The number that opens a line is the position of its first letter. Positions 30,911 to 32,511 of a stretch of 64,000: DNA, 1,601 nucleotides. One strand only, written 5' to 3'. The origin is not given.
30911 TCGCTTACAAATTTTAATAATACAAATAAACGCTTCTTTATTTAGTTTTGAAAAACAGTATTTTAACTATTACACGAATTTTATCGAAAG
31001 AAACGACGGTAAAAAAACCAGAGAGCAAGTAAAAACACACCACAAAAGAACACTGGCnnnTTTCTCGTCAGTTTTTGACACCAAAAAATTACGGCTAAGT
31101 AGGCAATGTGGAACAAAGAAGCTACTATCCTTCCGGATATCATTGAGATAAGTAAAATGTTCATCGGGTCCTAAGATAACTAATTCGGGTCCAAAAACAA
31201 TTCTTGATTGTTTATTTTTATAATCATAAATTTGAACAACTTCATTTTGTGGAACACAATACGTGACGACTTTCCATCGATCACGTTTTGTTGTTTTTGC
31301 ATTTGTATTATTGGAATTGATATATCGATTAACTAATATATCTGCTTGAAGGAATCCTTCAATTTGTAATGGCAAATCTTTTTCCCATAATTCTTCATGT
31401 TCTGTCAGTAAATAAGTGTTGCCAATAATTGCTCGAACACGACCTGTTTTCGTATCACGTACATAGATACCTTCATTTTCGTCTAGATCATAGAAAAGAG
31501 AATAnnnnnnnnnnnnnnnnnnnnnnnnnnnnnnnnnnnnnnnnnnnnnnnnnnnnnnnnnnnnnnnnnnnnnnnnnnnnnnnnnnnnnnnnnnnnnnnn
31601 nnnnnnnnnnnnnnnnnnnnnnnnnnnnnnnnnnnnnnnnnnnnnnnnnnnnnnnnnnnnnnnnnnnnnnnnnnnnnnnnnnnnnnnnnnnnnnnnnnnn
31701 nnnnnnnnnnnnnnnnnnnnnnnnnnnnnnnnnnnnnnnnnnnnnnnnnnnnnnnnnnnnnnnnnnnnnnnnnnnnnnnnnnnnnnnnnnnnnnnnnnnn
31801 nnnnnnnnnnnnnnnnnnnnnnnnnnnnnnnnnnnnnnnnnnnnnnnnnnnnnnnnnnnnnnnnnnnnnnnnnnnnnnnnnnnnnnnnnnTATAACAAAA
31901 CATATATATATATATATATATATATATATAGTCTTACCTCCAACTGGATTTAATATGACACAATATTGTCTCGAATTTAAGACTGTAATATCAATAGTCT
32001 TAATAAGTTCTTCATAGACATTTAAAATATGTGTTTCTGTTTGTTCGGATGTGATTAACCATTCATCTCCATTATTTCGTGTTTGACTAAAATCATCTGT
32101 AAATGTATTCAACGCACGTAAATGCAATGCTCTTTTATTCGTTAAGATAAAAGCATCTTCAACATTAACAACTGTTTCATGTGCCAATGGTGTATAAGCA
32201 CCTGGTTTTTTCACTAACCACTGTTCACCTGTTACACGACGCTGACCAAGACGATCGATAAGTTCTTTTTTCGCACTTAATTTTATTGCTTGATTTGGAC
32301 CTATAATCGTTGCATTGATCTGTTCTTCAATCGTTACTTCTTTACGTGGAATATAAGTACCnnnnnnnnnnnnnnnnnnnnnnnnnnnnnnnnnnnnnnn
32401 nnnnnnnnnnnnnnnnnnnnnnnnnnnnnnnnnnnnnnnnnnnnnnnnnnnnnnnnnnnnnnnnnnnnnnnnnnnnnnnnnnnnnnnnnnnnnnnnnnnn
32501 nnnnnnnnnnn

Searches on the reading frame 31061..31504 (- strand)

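Call 73: search_protein_families(library=pfam, proteins=[window:31061-31504:-], max_evalue=0.001)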
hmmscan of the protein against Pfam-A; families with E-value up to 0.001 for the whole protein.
window:31061-31504:- (148 aa): 2 families
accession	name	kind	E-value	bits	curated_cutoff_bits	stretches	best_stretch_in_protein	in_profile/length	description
PF17795.6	Vault_3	-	4.9e-20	71.9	28.8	1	79-120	1-42/62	Major Vault Protein Repeat domain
PF17796.6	Vault_4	-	6.4e-13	49.1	22.9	1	7-52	4-49/63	Major Vault Protein repeat domain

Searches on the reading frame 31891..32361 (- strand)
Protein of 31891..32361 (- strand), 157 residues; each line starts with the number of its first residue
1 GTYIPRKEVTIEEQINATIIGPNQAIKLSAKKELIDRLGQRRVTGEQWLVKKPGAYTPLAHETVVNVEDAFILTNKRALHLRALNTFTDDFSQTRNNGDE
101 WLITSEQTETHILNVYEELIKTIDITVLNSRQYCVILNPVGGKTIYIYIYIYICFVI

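Call 73: search_protein_families(library=pfam, proteins=[window:31891-32361:-], max_evalue=0.001)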
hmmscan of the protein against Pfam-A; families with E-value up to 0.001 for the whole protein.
window:31891-32361:- (157 aa): 1 family
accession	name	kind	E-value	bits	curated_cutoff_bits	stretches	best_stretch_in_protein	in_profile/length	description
PF01505.23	Vault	-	3.6e-29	100.9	27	2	18-58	1-41/42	Major Vault Protein repeat domain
